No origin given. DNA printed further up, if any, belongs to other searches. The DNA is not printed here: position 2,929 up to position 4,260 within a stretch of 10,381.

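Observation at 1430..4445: Lac/Cel-family PTS operon whose only enzyme is an ADP-ribosylglycohydrolase (DraG/ARH-fold) protein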

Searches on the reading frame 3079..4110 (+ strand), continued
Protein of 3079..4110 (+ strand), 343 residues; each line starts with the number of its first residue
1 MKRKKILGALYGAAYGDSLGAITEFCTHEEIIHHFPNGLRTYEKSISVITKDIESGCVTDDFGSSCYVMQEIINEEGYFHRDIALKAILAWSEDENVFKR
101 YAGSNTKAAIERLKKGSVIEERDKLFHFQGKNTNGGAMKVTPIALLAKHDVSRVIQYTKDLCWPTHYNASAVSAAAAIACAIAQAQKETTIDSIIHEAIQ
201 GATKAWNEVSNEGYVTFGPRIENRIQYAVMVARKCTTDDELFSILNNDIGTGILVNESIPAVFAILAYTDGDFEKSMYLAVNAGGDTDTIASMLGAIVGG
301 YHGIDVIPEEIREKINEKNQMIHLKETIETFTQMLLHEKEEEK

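Call 38: search_protein_families(library=ncbifam, proteins=[L005:9005-9931:+, L005:9964-10932:+, L004:9287-10306:+, L026:5220-6158:+, L029:8007-8882:+, L033:10047-10982:+, L019:8069-9088:+], max_evalue=0.00001)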
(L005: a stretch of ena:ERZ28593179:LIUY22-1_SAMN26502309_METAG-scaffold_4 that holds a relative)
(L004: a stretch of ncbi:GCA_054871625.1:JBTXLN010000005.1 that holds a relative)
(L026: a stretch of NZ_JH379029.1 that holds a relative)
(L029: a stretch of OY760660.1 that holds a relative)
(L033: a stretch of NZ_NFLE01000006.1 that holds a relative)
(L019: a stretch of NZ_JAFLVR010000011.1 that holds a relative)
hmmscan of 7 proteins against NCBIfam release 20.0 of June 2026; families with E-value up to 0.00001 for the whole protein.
L005:9005-9931:+ (308 aa): 16 families
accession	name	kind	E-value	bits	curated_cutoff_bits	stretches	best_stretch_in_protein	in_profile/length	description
TIGR02152.1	D_ribokin_bact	equivalog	1.1e-32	113.6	299.65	1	5-294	1-295/298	ribokinase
NF008353.0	PRK11142.1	equivalog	2.5e-24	86.4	341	1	5-301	5-305/307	ribokinase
NF053626.1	RibKinHalex1628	equivalog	3.5e-21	75.9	330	1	17-298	16-290/293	ATP-dependent ribose-1-phosphate kinase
TIGR04382.1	myo_inos_iolC_N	equivalog_domain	9e-18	64.6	300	1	34-299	29-309/309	5-dehydro-2-deoxygluconokinase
NF041164.1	NucKinThplmales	equivalog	6.1e-17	61.7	450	1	5-282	4-274/295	nucleoside kinase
NF049991.1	TagKinase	equivalog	1.9e-13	49.9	420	1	200-301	214-317/321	tagatose kinase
TIGR03168.1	1-PFK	subfamily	5.8e-13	48.4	216.4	1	114-287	112-289/305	hexose kinase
NF041134.1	R1P_kin_Thcocales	equivalog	5.9e-13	48.9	500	1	8-299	6-282/291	ADP-dependent ribose-1-phosphate kinase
TIGR03828.1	pfkB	equivalog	2.7e-12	46.4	292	1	128-286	126-288/305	1-phosphofructokinase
NF006957.1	PRK09434.1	equivalog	4.6e-12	46.1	450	1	33-288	22-295/302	fructokinase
NF007321.0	PRK09813.1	equivalog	1.9e-11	43.9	247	1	6-283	5-258/261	fructoselysine 6-kinase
NF040938.1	KDG_KDGal_kin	equivalog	2.9e-11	43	400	1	210-300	213-304/305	bifunctional 2-dehydro-3-deoxygluconokinase/2-dehydro-3-deoxygalactonokinase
TIGR02198.1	rfaE_dom_I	equivalog_domain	2.1e-10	40.2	345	1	213-287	229-304/315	D-glycero-beta-D-manno-heptose-7-phosphate kinase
NF008454.0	PRK11316.1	equivalog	1.3e-08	33.9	521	1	166-288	187-303/475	bifunctional D-glycero-beta-D-manno-heptose-7-phosphate kinase/D-glycero-beta-D-manno-heptose 1-phosphate adenylyltransferase HldE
NF041633.1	trifunc_aldol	exception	4.6e-06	25.4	700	0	223-279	495-551/580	KHG/KDPG aldolase/sugar kinase fusion protein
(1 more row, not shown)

L005:9964-10932:+ (322 aa): 2 families
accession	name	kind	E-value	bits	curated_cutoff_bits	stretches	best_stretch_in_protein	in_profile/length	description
NF050136.1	PGL_lacton_Staph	exception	2.2e-59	201.2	500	1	3-321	3-341/341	6-phosphogluconolactonase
NF008258.1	PRK11028.1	equivalog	1.1e-39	136.5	370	1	77-309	81-316/330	6-phosphogluconolactonase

L004:9287-10306:+ (339 aa): 10 families
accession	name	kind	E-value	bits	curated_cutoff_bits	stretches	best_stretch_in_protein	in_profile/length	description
TIGR01430.1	aden_deam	equivalog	3.1e-83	279.5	216.55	1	13-330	1-323/323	adenosine deaminase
NF006847.0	PRK09358.1-2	equivalog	6.2e-71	239.1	412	1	3-337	3-360/364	adenosine deaminase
NF006848.0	PRK09358.1-3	equivalog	5.3e-62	210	426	1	12-330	3-323/325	adenosine deaminase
NF006846.0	PRK09358.1-1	equivalog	4.7e-51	173.8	459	1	12-330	5-330/333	adenosine deaminase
NF006850.0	PRK09358.1-6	equivalog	8.8e-44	149.7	419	1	7-332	2-329/334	adenosine deaminase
NF006854.0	PRK09358.3-1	equivalog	1.2e-38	133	530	1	5-335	6-338/344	adenosine deaminase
NF006849.0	PRK09358.1-5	equivalog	1e-29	103.7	494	1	5-330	4-337/350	adenosine deaminase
NF006856.0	PRK09358.3-3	equivalog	2.5e-19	69.5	510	1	84-308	84-306/316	adenosine deaminase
TIGR01431.1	adm_rel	subfamily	3.1e-15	55.9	315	1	81-328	199-465/479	adenosine deaminase-related growth factor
NF006859.0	PRK09358.3-6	equivalog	2.2e-07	30.4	549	1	13-306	10-293/299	adenosine deaminase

L026:5220-6158:+ (312 aa): 14 families
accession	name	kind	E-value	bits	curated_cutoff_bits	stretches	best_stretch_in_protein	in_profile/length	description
TIGR02152.1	D_ribokin_bact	equivalog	2.3e-24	86.2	299.65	1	6-298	1-297/298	ribokinase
NF049991.1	TagKinase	equivalog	1.6e-18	66.6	420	1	214-303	228-317/321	tagatose kinase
NF008353.0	PRK11142.1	equivalog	2.7e-17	63.2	341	1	212-302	214-304/307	ribokinase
NF053626.1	RibKinHalex1628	equivalog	3.8e-17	62.7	330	1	178-302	172-292/293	ATP-dependent ribose-1-phosphate kinase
TIGR04382.1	myo_inos_iolC_N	equivalog_domain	1.6e-14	53.9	300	1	36-285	30-293/309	5-dehydro-2-deoxygluconokinase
NF041134.1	R1P_kin_Thcocales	equivalog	6.8e-14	52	500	1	7-299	4-280/291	ADP-dependent ribose-1-phosphate kinase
NF041164.1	NucKinThplmales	equivalog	1.9e-12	47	450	1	14-282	12-272/295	nucleoside kinase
NF040938.1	KDG_KDGal_kin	equivalog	9.6e-10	38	400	1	178-302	178-304/305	bifunctional 2-dehydro-3-deoxygluconokinase/2-dehydro-3-deoxygalactonokinase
NF007321.0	PRK09813.1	equivalog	2.2e-09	37.2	247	1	44-287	28-260/261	fructoselysine 6-kinase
TIGR02198.1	rfaE_dom_I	equivalog_domain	1.9e-08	33.8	345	1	215-286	230-301/315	D-glycero-beta-D-manno-heptose-7-phosphate kinase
NF041332.1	KDG_KDGal_kin_Halo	equivalog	3.7e-08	33.2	440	0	215-280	226-290/320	bifunctional 2-dehydro-3-deoxygluconokinase/2-dehydro-3-deoxygalactonokinase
NF006957.1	PRK09434.1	equivalog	1.1e-07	31.7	450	1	211-270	211-269/302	fructokinase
TIGR03168.1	1-PFK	subfamily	4.7e-07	29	216.4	1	208-286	208-286/305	hexose kinase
TIGR03828.1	pfkB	equivalog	3.1e-06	26.4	292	1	214-286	215-286/305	1-phosphofructokinase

L029:8007-8882:+ (291 aa): 21 families
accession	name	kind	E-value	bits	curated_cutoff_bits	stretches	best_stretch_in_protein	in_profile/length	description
TIGR02152.1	D_ribokin_bact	equivalog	4.2e-25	88.7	299.65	1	6-282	1-285/298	ribokinase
NF053626.1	RibKinHalex1628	equivalog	8.8e-22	77.9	330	1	5-285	3-280/293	ATP-dependent ribose-1-phosphate kinase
NF041164.1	NucKinThplmales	equivalog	1.5e-18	67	450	1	9-275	7-269/295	nucleoside kinase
TIGR04382.1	myo_inos_iolC_N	equivalog_domain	1.7e-18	66.9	300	1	7-278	5-290/309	5-dehydro-2-deoxygluconokinase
NF008353.0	PRK11142.1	equivalog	3.2e-17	63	341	1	4-284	3-290/307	ribokinase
NF007321.0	PRK09813.1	equivalog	1.2e-16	61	247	1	40-282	24-259/261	fructoselysine 6-kinase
NF041134.1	R1P_kin_Thcocales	equivalog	5.6e-15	55.5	500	1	6-266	3-251/291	ADP-dependent ribose-1-phosphate kinase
NF006957.1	PRK09434.1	equivalog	4.9e-13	49.3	450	1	209-266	212-269/302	fructokinase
NF040938.1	KDG_KDGal_kin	equivalog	5e-13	48.8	400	1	195-284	200-290/305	bifunctional 2-dehydro-3-deoxygluconokinase/2-dehydro-3-deoxygalactonokinase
TIGR02198.1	rfaE_dom_I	equivalog_domain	1.3e-12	47.5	345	1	210-275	228-294/315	D-glycero-beta-D-manno-heptose-7-phosphate kinase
TIGR03168.1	1-PFK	subfamily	1.8e-12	46.8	216.4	1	196-280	196-284/305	hexose kinase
NF041332.1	KDG_KDGal_kin_Halo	equivalog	3.5e-12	46.4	440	1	211-286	225-300/320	bifunctional 2-dehydro-3-deoxygluconokinase/2-dehydro-3-deoxygalactonokinase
NF049991.1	TagKinase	equivalog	2.5e-11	42.9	420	1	197-284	214-302/321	tagatose kinase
TIGR03828.1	pfkB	equivalog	2.8e-11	43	292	1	196-282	196-286/305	1-phosphofructokinase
NF041633.1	trifunc_aldol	exception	7.6e-09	34.5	700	1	220-282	494-556/580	KHG/KDPG aldolase/sugar kinase fusion protein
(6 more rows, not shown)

L033:10047-10982:+ (311 aa): 17 families
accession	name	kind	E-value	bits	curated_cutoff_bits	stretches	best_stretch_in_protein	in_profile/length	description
TIGR02152.1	D_ribokin_bact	equivalog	3.5e-27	95.5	299.65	1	10-291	2-289/298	ribokinase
NF053626.1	RibKinHalex1628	equivalog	1.4e-21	77.3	330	1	37-303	32-292/293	ATP-dependent ribose-1-phosphate kinase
NF008353.0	PRK11142.1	equivalog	4.4e-20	72.4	341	1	8-302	4-303/307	ribokinase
NF041164.1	NucKinThplmales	equivalog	6.7e-17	61.6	450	1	22-283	17-272/295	nucleoside kinase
TIGR04382.1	myo_inos_iolC_N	equivalog_domain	9.7e-17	61.2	300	1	39-281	30-288/309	5-dehydro-2-deoxygluconokinase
NF041134.1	R1P_kin_Thcocales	equivalog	2.8e-15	56.5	500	1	9-300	3-280/291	ADP-dependent ribose-1-phosphate kinase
NF049991.1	TagKinase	equivalog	6.1e-15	54.8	420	1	217-304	229-317/321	tagatose kinase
NF007321.0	PRK09813.1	equivalog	3.7e-13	49.5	247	1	43-286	24-258/261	fructoselysine 6-kinase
NF040938.1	KDG_KDGal_kin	equivalog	1e-10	41.3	400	1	181-289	178-290/305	bifunctional 2-dehydro-3-deoxygluconokinase/2-dehydro-3-deoxygalactonokinase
TIGR02198.1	rfaE_dom_I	equivalog_domain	1.4e-10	40.8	345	1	210-283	224-297/315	D-glycero-beta-D-manno-heptose-7-phosphate kinase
NF006957.1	PRK09434.1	equivalog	2.2e-09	37.3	450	1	212-277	210-275/302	fructokinase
NF041332.1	KDG_KDGal_kin_Halo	equivalog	4.1e-09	36.3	440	1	41-280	31-289/320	bifunctional 2-dehydro-3-deoxygluconokinase/2-dehydro-3-deoxygalactonokinase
TIGR03168.1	1-PFK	subfamily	8e-08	31.5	216.4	1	154-286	150-285/305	hexose kinase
NF041633.1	trifunc_aldol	exception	9e-08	31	700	0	226-280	495-549/580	KHG/KDPG aldolase/sugar kinase fusion protein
TIGR03828.1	pfkB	equivalog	1.2e-06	27.8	292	1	216-286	215-285/305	1-phosphofructokinase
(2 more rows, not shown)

L019:8069-9088:+ (339 aa): 12 families
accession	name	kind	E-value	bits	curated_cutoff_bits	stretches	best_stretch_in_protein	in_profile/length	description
TIGR01430.1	aden_deam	equivalog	1e-91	307.4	216.55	1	9-326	1-323/323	adenosine deaminase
NF006847.0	PRK09358.1-2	equivalog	6.6e-69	232.5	412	1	2-334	6-361/364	adenosine deaminase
NF006848.0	PRK09358.1-3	equivalog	1.9e-63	214.7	426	1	7-327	2-324/325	adenosine deaminase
NF006846.0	PRK09358.1-1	equivalog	2e-61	207.9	459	1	7-326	4-330/333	adenosine deaminase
NF006850.0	PRK09358.1-6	equivalog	3e-51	174.2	419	1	3-328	2-329/334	adenosine deaminase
NF006854.0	PRK09358.3-1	equivalog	1.1e-45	156.3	530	1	4-329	9-337/344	adenosine deaminase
NF006849.0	PRK09358.1-5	equivalog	8.1e-36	123.8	494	1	3-328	6-339/350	adenosine deaminase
NF006856.0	PRK09358.3-3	equivalog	1.2e-22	80.4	510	1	5-294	16-296/316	adenosine deaminase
TIGR01431.1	adm_rel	subfamily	1.1e-14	54.1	315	1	78-326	200-467/479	adenosine deaminase-related growth factor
NF006859.0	PRK09358.3-6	equivalog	6.4e-12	45.3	549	1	5-288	6-279/299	adenosine deaminase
NF041744.1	RdrB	equivalog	1e-06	27.6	800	0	227-259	735-767/850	antiviral RADAR system adenosine deaminase RdrB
NF006467.0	PRK08869.1-2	subfamily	6.9e-06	25.4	443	1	142-333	152-331/400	flagellin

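Call 41: search_protein_families(library=pfam, proteins=[L033:10979-11986:+, L033:11993-13579:+, L033:13557-14621:+, L047:2912-4321:+, L047:4281-5639:+, L047:5645-6898:+, L047:8906-9562:+, L040:765-2285:+, L040:2296-3156:+, L040:313-765:+], max_evalue=0.00001)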
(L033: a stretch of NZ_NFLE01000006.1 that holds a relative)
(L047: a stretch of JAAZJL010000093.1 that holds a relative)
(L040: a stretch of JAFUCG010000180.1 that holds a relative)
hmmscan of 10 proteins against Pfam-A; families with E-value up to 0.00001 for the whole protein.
L033:10979-11986:+ (336 aa): 1 family
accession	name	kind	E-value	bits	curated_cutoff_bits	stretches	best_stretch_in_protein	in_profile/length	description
PF02608.20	Bmp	-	3.8e-47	161.2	24.1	1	51-333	13-299/301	ABC transporter substrate-binding protein PnrA-like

L033:11993-13579:+ (529 aa): 1 family
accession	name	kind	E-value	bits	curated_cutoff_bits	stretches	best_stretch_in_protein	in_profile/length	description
PF00005.33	ABC_tran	-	2e-49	168.2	25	2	41-190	2-137/137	ABC transporter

L033:13557-14621:+ (355 aa): 1 family
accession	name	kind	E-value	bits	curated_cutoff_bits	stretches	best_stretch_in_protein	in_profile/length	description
PF02653.21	BPD_transp_2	-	1.2e-32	113.6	26.8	1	57-326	2-263/269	Branched-chain amino acid transport system / permease component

L047:2912-4321:+ (470 aa): 3 families
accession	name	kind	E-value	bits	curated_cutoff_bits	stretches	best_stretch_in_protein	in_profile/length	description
PF19289.4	PmbA_TldD_3rd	-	3.6e-66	222.9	22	1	231-463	1-220/220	PmbA/TldA metallopeptidase C-terminal domain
PF01523.21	PmbA_TldD_1st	-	4.2e-14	52.9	20.9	1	26-86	1-61/65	PmbA/TldA metallopeptidase domain 1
PF19290.4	PmbA_TldD_2nd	-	1.2e-10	42.2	20.9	1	116-224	3-109/109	PmbA/TldA metallopeptidase central domain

L047:4281-5639:+ (453 aa): 3 families
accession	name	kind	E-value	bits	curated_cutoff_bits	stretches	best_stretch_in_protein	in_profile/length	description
PF19289.4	PmbA_TldD_3rd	-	2.7e-66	223.3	22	1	234-452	1-220/220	PmbA/TldA metallopeptidase C-terminal domain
PF19290.4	PmbA_TldD_2nd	-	2.4e-09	38.1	20.9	1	126-226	6-108/109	PmbA/TldA metallopeptidase central domain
PF01523.21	PmbA_TldD_1st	-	2.4e-07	31.2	20.9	1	32-95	2-65/65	PmbA/TldA metallopeptidase domain 1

L047:5645-6898:+ (418 aa): 1 family
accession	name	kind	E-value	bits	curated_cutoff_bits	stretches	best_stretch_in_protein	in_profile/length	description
PF04389.22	Peptidase_M28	-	1.9e-35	122.8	21.3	1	195-378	1-189/193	Peptidase family M28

L047:8906-9562:+ (219 aa): 1 family
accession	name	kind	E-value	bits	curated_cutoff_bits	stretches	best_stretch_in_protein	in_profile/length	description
PF00923.25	TAL_FSA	-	2e-41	142.7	27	1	4-203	2-242/285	Transaldolase/Fructose-6-phosphate aldolase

L040:765-2285:+ (507 aa): 2 families
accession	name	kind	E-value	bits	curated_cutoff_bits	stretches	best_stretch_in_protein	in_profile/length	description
PF13091.12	PLDc_2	-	4.1e-45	153.3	27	2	349-473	3-130/132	PLD-like domain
PF00614.28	PLDc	-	1.2e-13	50.8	21.9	1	421-447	2-28/28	Phospholipase D Active site motif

L040:2296-3156:+ (287 aa): 2 families
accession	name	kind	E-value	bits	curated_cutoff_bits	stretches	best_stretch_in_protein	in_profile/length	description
PF19890.4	DUF6363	-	7.1e-16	58.2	26.4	1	210-283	1-74/75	Domain of unknown function (DUF6363)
PF01734.28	Patatin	-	4.9e-13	50.1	27.7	1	7-163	1-181/191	Patatin-like phospholipase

L040:313-765:+ (151 aa): 2 families
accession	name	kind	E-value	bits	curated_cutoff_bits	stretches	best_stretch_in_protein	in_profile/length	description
PF13302.13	Acetyltransf_3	-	3.2e-12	47.7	25.4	1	30-118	51-137/138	Acetyltransferase (GNAT) domain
PF00583.31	Acetyltransf_1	-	4.8e-06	27.3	20.7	1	30-117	31-115/116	Acetyltransferase (GNAT) family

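Call 42: search_protein_families(library=pfam, proteins=[L031:7956-8882:+, L031:8882-9706:+, L031:9782-11209:+, L063:8001-8732:+, L063:8725-9777:+, L063:9783-11159:+, L029:5691-6896:+, L029:8879-9814:+, L061:6019-6972:+, L061:3559-5043:+], max_evalue=0.00001)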
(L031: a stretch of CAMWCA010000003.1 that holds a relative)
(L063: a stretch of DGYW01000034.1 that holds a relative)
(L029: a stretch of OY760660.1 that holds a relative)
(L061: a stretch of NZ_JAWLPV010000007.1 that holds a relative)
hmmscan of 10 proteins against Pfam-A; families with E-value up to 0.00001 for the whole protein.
L031:7956-8882:+ (309 aa): 1 family
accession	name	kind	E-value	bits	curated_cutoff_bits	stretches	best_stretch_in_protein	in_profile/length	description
PF00528.27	BPD_transp_1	-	4.6e-12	46.5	26.4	1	104-298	1-172/184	Binding-protein-dependent transport system inner membrane component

L031:8882-9706:+ (275 aa): 1 family
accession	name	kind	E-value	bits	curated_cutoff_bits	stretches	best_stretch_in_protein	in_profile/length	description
PF00528.27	BPD_transp_1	-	8e-15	55.5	26.4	1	87-260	4-175/184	Binding-protein-dependent transport system inner membrane component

L031:9782-11209:+ (476 aa): 2 families
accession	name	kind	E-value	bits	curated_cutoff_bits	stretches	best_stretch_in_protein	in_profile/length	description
PF13416.11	SBP_bac_8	-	2e-30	107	27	1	81-402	6-274/279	Bacterial extracellular solute-binding protein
PF01547.30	SBP_bac_1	-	7.9e-15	56.1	26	1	87-377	19-306/307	Bacterial extracellular solute-binding protein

L063:8001-8732:+ (244 aa): 1 family
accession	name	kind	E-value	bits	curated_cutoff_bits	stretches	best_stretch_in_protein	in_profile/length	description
PF01791.15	DeoC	-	2e-39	136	23.8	1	18-227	1-229/229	DeoC/LacD family aldolase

L063:8725-9777:+ (351 aa): 3 families
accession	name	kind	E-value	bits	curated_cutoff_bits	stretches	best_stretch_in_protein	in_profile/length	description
PF08240.17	ADH_N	-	6.6e-27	94.2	23.5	1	34-133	2-97/104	Alcohol dehydrogenase GroES-like domain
PF00107.32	ADH_zinc_N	-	6.7e-24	84.7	31.8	1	182-311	1-128/129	Zinc-binding dehydrogenase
PF16912.11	Glu_dehyd_C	-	3.9e-12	46.5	34.9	1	173-334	32-198/211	Glucose dehydrogenase C-terminus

L063:9783-11159:+ (459 aa): 2 families
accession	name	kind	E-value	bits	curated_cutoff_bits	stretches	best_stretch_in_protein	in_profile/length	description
PF02782.22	FGGY_C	-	1.1e-30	107.4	27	1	232-411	4-197/198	FGGY family of carbohydrate kinases, C-terminal domain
PF00370.27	FGGY_N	-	2.8e-27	96.3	28.8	1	1-220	1-245/245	FGGY family of carbohydrate kinases, N-terminal domain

L029:5691-6896:+ (402 aa): 1 family
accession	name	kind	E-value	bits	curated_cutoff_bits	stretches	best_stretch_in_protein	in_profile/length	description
PF01551.29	Peptidase_M23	-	1.4e-27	96.2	28.7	1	300-394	2-96/96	Peptidase family M23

L029:8879-9814:+ (312 aa): 1 family
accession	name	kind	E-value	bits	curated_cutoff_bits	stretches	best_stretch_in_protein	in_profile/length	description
PF01156.24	IU_nuc_hydro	-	1.4e-83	281.4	34.2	1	4-301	1-296/297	Inosine-uridine preferring nucleoside hydrolase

L061:6019-6972:+ (318 aa): 1 family
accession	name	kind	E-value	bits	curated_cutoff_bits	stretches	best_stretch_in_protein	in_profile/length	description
PF02653.21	BPD_transp_2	-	8.4e-37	127.2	26.8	1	40-307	2-268/269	Branched-chain amino acid transport system / permease component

L061:3559-5043:+ (495 aa): 2 families
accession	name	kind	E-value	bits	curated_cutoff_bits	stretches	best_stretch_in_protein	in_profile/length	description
PF00005.33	ABC_tran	-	1.7e-56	191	25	2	19-169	1-137/137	ABC transporter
PF13304.12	AAA_21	-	1.6e-09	38.7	27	0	32-82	2-65/304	AAA domain, putative AbiEii toxin, Type IV TA system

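Call 47: predict_structure(alignment_id=A2)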
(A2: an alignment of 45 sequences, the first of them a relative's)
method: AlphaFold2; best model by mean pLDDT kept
length: 343 residues; sequences in the alignment: 45
mean_pLDDT: 94.8   pTM: 0.94
mean pLDDT of the five models: 94.8, 94.7, 94.6, 94.6, 94.0
residues with pLDDT >= 90: 296; 70-90: 40; 50-70: 3; < 50: 4
segments of 3 or more residues with pLDDT < 50: 340-343
pLDDT, mean of each block of 10 residues (from residue 1): 96 99 98 98 96 95 97 98 96 88 84 85 76 94 97 98 95 98 98 99 98 93 99 98 98 98 99 99 98 99 98 98 97 84 44
secondary structure, 60 per line:
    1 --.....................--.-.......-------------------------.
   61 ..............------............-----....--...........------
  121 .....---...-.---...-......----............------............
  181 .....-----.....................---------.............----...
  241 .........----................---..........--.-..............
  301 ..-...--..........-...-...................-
elements in order: H3-23 H28-34 H60-74 H81-92 H98-101 H104-114 H121-125 H141-146 H151-162 H169-185 H191-211 H221-233 H238-249 H255-269 H273-282 H287-302 H309-318 H324-342
